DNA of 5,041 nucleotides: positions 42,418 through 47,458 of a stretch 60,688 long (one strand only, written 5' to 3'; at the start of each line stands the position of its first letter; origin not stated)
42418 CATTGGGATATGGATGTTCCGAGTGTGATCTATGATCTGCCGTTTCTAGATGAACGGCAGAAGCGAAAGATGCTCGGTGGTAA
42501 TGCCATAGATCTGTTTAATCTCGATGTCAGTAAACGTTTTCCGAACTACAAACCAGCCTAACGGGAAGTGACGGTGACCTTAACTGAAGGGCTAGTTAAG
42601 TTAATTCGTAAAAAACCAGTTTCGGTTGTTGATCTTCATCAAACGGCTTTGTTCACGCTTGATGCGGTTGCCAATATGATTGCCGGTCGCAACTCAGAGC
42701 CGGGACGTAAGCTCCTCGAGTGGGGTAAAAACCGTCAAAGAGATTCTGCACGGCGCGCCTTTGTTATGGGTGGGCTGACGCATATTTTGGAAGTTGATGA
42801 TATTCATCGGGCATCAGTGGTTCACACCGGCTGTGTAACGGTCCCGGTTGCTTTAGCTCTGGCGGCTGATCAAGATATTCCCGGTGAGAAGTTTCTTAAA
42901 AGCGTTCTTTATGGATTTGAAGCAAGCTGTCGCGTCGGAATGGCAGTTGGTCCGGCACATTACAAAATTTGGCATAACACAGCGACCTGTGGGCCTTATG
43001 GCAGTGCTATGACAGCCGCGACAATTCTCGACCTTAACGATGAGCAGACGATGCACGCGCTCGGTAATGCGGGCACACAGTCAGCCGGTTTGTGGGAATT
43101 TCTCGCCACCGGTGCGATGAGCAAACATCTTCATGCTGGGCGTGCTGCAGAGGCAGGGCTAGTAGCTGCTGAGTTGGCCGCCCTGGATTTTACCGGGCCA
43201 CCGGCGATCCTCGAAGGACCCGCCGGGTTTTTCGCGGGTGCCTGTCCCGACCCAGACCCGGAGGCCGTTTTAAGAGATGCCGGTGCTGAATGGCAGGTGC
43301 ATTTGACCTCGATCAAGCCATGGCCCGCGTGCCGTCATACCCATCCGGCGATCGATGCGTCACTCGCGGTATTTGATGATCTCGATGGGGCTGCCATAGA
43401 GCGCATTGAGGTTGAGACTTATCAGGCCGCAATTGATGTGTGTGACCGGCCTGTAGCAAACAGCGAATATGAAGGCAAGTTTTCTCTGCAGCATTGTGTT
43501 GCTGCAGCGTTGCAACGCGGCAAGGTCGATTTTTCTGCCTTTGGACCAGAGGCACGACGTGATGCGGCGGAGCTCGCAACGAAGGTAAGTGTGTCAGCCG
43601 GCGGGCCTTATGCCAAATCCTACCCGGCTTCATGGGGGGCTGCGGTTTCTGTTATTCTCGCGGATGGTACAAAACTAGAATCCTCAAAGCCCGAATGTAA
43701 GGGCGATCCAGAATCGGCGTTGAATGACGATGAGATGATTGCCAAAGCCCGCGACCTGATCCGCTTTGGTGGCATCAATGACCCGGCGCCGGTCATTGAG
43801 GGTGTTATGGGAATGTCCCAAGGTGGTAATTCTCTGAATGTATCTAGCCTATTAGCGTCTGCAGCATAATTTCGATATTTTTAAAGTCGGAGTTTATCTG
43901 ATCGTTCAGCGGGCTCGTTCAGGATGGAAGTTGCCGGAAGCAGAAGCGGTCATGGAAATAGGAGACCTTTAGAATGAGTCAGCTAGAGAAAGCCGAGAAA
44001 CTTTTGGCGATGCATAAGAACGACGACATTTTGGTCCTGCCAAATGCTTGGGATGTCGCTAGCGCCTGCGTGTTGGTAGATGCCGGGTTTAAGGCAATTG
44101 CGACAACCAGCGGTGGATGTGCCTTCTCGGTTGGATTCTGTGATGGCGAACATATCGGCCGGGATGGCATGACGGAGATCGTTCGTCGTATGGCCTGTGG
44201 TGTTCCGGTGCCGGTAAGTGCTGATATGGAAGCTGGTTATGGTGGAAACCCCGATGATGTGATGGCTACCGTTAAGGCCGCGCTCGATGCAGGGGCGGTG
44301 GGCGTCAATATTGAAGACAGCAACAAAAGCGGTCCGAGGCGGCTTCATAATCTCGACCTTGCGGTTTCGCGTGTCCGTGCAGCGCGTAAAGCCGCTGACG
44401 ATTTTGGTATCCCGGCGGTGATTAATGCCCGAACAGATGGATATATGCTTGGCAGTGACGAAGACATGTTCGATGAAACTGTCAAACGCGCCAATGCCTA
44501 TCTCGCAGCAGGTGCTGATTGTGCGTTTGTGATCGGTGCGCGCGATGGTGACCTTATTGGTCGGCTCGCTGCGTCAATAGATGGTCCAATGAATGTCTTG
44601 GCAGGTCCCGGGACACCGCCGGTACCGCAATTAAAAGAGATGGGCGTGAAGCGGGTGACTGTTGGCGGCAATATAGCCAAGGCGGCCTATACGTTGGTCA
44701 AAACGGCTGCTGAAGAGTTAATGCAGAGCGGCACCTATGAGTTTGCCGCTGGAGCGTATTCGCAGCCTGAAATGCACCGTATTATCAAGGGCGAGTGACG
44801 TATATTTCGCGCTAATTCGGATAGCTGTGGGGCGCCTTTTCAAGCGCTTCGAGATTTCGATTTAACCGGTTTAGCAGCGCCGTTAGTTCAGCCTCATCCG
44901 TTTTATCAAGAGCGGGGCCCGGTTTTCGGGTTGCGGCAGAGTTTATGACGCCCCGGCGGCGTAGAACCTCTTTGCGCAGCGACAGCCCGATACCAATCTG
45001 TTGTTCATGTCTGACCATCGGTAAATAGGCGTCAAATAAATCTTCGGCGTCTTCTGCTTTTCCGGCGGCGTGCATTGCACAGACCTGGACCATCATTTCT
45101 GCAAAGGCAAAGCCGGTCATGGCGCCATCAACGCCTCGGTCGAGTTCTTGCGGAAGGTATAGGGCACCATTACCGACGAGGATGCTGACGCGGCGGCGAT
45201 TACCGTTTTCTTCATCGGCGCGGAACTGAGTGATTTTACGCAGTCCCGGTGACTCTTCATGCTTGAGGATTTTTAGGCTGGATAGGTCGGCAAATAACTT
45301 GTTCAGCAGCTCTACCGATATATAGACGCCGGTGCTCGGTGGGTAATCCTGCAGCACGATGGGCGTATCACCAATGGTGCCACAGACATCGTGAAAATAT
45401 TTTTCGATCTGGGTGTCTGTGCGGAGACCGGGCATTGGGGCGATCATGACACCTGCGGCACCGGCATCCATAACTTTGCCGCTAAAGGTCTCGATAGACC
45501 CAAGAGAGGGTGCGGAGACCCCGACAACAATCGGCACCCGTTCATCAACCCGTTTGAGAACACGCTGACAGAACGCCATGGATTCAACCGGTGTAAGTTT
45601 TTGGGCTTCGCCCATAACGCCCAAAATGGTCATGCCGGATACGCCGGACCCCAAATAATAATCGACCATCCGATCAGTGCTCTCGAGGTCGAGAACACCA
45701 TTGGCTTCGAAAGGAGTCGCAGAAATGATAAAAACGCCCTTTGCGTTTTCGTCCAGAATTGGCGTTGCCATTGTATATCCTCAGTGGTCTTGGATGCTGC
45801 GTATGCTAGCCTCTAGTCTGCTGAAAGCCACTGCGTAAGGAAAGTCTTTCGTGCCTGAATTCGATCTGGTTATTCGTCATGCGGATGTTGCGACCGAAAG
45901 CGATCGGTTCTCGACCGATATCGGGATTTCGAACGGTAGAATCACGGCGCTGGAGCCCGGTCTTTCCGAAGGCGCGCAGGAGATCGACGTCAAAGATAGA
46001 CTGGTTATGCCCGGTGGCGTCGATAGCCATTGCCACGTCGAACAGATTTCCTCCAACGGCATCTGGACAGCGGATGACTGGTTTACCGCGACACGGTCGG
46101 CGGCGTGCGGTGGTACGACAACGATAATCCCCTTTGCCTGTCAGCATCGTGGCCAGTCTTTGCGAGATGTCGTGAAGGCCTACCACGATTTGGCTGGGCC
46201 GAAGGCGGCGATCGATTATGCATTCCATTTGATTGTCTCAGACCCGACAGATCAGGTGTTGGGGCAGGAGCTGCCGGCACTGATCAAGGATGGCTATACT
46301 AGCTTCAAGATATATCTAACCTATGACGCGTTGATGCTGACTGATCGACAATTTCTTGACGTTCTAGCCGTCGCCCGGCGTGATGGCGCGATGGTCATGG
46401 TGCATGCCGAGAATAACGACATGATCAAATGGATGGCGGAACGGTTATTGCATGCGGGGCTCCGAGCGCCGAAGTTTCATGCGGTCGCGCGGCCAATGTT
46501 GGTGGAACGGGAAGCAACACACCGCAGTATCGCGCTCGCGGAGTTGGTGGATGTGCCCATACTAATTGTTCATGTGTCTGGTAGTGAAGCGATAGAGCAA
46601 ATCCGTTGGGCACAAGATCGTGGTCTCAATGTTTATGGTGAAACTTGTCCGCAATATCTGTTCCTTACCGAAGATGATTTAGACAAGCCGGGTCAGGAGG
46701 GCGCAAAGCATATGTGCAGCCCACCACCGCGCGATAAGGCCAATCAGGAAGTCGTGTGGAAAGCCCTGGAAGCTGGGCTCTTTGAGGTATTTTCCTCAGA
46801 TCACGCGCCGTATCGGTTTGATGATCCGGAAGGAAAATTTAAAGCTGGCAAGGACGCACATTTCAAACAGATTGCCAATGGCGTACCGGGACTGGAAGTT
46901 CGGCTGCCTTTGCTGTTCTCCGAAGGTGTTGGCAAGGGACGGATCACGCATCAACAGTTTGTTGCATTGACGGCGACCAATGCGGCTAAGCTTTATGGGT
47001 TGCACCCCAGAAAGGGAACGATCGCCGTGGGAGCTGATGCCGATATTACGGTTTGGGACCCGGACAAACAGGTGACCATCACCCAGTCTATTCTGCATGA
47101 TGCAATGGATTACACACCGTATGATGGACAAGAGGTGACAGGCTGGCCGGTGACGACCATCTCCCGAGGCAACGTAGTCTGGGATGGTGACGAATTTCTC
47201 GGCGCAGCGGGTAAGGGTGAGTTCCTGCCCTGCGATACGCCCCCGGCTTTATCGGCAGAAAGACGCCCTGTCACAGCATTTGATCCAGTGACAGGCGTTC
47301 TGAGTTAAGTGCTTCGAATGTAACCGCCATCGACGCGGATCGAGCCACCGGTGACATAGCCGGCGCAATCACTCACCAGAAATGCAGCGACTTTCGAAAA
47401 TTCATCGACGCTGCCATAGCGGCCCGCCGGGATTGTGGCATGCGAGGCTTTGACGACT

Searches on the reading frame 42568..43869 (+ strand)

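Call 49: search_protein_families(library=pfam, proteins=[window:42568-43869:+], max_evalue=0.00001)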
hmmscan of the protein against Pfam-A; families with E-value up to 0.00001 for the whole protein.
window:42568-43869:+ (433 aa): 2 families
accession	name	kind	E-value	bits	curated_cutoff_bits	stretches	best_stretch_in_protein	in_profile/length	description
PF03972.19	MmgE_PrpD_N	-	1.4e-50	172.2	32.1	1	24-232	21-242/244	MmgE/PrpD N-terminal domain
PF19305.4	MmgE_PrpD_C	-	1.2e-30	107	32.1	1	252-399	1-153/173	MmgE/PrpD C-terminal domain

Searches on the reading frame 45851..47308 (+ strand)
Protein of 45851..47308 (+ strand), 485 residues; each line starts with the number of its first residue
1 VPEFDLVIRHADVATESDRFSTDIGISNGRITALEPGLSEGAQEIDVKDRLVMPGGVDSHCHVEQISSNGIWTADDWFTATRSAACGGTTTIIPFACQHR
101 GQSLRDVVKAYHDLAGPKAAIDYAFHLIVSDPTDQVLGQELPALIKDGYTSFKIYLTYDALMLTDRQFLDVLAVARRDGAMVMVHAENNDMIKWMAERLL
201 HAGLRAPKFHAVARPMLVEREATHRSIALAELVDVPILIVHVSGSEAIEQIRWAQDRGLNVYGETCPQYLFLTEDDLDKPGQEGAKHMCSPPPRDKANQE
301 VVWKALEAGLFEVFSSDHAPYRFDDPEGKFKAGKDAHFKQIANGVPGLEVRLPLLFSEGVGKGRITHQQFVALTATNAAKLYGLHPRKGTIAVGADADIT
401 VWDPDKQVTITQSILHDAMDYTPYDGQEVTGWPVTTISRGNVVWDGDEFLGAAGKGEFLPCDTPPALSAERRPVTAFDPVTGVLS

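Call 48: search_protein_families(library=pfam, proteins=[window:45851-47308:+], max_evalue=0.00001)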
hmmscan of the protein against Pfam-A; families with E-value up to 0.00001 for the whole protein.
window:45851-47308:+ (485 aa): 2 families
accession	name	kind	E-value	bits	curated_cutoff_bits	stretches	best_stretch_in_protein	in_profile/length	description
PF01979.26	Amidohydro_1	-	6.8e-23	81.9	25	1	51-443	1-345/345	Amidohydrolase family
PF07969.17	Amidohydro_3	-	1e-15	58.6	29.7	1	364-429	406-471/472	Amidohydrolase family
